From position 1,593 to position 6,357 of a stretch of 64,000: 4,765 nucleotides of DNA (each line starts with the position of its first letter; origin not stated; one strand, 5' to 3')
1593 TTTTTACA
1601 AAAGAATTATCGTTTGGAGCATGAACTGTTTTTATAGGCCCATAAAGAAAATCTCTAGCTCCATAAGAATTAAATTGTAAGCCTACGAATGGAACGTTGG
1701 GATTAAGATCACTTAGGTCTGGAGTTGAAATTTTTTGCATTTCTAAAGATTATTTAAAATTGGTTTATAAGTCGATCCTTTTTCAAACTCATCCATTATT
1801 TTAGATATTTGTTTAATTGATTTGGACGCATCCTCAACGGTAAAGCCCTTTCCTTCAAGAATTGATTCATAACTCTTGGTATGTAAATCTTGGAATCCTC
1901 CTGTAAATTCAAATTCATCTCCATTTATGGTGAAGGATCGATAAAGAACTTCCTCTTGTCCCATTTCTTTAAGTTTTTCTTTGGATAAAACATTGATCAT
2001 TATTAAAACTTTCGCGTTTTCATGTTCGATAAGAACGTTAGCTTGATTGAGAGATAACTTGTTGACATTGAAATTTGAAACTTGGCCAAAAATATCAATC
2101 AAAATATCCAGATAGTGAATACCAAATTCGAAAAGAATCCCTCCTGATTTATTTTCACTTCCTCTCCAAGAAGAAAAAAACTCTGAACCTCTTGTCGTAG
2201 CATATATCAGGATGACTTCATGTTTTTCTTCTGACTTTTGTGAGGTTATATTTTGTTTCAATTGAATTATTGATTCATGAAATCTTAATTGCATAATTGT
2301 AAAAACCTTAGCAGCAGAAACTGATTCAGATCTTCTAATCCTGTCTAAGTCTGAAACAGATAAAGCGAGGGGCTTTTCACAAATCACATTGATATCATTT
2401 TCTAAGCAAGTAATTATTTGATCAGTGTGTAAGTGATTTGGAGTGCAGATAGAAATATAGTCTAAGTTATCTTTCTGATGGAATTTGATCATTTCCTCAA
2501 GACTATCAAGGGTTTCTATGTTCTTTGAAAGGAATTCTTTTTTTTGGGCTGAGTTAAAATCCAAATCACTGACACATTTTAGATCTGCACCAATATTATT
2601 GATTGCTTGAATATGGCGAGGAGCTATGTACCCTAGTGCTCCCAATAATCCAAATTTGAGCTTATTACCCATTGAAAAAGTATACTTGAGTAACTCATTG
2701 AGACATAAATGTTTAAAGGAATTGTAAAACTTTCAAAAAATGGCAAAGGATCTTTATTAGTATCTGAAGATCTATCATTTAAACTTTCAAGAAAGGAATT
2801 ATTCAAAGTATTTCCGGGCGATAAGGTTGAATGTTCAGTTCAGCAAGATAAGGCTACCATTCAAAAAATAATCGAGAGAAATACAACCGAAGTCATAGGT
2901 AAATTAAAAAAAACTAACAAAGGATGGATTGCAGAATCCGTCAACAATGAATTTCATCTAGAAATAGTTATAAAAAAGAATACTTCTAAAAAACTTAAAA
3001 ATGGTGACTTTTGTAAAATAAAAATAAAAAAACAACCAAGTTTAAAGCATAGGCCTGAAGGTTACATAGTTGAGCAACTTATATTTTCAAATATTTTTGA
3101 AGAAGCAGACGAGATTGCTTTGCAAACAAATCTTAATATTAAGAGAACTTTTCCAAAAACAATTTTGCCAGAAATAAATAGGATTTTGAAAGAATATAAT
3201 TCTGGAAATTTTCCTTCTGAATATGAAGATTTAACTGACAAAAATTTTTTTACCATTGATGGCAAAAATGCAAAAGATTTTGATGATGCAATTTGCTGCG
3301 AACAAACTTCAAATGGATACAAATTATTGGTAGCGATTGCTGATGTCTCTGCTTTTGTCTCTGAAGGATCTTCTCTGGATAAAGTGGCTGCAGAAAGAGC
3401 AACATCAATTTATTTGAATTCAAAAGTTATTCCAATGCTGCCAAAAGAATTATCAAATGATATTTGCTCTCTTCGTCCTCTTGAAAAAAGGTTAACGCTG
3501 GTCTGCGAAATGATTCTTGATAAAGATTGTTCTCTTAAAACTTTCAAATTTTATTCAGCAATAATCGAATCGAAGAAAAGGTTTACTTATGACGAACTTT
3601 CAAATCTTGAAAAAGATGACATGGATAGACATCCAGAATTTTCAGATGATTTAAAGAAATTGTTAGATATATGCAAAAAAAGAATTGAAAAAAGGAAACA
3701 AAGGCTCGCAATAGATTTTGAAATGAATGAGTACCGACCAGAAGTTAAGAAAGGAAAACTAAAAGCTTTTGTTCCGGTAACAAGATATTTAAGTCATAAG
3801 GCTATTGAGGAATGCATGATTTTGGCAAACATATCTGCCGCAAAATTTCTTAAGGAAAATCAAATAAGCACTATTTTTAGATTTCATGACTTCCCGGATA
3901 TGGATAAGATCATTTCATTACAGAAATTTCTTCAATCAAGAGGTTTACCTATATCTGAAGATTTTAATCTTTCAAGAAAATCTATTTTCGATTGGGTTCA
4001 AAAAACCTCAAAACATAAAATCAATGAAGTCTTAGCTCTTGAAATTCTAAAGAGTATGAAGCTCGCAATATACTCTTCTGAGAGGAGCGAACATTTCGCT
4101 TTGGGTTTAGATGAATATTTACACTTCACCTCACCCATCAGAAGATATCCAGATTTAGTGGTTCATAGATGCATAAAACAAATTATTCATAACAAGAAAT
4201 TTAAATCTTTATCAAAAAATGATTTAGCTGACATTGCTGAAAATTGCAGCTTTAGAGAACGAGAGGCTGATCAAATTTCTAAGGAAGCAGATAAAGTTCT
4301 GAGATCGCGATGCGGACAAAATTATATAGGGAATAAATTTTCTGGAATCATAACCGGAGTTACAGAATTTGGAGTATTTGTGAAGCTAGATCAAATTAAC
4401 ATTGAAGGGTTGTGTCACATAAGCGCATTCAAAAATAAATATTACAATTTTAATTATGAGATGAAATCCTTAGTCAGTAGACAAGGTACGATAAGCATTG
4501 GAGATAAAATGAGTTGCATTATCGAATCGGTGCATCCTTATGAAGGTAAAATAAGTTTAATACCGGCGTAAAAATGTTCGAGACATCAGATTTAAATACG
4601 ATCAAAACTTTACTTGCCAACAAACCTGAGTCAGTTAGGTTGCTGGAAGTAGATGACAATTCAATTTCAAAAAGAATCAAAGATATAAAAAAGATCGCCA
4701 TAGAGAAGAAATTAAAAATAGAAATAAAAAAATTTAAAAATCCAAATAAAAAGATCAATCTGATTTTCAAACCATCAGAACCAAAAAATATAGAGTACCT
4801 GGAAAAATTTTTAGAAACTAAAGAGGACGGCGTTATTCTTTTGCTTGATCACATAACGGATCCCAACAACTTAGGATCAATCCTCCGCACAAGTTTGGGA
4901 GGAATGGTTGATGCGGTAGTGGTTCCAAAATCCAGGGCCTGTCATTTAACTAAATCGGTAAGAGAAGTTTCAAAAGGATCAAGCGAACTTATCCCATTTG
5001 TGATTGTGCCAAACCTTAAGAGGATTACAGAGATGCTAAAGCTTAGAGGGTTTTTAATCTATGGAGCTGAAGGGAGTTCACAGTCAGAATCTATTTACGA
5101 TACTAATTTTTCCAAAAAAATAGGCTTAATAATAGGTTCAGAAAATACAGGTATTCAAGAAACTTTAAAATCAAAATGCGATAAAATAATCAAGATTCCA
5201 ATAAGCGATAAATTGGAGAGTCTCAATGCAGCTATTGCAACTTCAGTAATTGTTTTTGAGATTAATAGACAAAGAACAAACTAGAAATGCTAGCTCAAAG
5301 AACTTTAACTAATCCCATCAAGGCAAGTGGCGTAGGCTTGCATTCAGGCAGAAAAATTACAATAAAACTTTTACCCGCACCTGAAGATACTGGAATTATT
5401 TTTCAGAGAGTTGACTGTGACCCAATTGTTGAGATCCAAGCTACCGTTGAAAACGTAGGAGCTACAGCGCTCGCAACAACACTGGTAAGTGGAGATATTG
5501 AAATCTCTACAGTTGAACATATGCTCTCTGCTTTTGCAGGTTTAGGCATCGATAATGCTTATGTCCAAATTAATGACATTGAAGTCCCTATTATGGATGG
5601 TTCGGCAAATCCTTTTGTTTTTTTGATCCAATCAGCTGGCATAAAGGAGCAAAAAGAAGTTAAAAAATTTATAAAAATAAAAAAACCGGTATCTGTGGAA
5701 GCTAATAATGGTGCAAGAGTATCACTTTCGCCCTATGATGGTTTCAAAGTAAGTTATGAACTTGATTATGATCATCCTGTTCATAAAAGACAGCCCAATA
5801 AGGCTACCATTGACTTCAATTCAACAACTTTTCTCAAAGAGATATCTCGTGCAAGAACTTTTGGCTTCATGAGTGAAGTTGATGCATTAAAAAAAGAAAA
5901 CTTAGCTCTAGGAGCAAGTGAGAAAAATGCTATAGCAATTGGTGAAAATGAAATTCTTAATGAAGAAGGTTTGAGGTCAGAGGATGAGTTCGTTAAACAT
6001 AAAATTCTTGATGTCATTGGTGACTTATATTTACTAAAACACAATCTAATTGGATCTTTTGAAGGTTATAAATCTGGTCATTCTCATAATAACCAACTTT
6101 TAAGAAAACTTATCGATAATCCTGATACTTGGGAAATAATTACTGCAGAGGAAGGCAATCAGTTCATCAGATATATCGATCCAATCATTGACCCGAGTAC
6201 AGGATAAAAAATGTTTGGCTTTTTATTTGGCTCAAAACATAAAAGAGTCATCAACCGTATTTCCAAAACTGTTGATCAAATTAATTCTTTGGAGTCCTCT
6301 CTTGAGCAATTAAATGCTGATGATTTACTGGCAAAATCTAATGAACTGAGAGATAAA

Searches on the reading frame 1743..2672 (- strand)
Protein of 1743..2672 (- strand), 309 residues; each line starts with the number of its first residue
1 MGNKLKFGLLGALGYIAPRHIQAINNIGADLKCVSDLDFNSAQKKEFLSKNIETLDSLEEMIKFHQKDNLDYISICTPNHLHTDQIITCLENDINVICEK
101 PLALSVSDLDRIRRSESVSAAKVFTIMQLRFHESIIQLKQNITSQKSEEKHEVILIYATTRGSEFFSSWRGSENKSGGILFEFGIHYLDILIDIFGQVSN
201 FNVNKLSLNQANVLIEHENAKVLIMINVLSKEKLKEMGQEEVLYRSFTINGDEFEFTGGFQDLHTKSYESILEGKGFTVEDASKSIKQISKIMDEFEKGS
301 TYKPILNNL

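Call 36: search_protein_families(library=pfam, proteins=[window:1743-2672:-], max_evalue=0.00001)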
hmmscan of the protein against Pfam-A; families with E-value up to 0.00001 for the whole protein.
window:1743-2672:- (309 aa): 2 families
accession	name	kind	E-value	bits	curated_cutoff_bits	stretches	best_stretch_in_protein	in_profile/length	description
PF01408.29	GFO_IDH_MocA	-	1.3e-20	74.7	24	1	6-114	2-107/120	Oxidoreductase family, NAD-binding Rossmann fold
PF02894.22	GFO_IDH_MocA_C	-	3.6e-08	33.9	22.9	1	160-266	23-137/218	Oxidoreductase family, C-terminal alpha/beta domain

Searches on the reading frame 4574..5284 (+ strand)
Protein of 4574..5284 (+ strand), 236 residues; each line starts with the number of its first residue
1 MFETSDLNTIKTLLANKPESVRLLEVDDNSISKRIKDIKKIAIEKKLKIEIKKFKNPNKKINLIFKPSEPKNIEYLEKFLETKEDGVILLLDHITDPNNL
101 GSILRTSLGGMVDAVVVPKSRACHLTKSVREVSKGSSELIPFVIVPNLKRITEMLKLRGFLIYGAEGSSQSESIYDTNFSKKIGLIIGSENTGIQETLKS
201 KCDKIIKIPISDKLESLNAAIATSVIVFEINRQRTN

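Call 37: search_protein_families(library=pfam, proteins=[window:4574-5284:+], max_evalue=0.00001)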
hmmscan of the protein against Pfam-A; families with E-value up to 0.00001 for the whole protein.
window:4574-5284:+ (236 aa): 1 family
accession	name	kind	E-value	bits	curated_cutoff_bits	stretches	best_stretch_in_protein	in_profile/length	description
PF00588.24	SpoU_methylase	-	1.5e-33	116.4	29.7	1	87-227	2-141/142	SpoU rRNA Methylase family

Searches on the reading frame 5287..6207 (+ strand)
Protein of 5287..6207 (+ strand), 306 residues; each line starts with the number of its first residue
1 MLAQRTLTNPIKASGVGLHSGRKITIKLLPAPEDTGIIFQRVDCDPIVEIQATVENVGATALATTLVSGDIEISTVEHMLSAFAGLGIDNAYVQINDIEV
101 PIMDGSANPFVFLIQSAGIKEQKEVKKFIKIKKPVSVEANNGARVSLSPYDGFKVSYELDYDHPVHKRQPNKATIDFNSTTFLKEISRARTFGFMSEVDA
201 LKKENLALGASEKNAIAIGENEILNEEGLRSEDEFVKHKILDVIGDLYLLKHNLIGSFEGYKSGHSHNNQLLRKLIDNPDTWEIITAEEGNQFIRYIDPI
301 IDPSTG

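Call 36: search_protein_families(library=pfam, proteins=[window:5287-6207:+], max_evalue=0.00001)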
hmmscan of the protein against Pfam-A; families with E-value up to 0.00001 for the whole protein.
window:5287-6207:+ (306 aa): 1 family
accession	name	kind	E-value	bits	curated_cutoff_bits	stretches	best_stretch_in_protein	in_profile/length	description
PF03331.19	LpxC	-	6.5e-104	347.6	27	1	4-276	1-267/268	UDP-3-O-acyl N-acetylglycosamine deacetylase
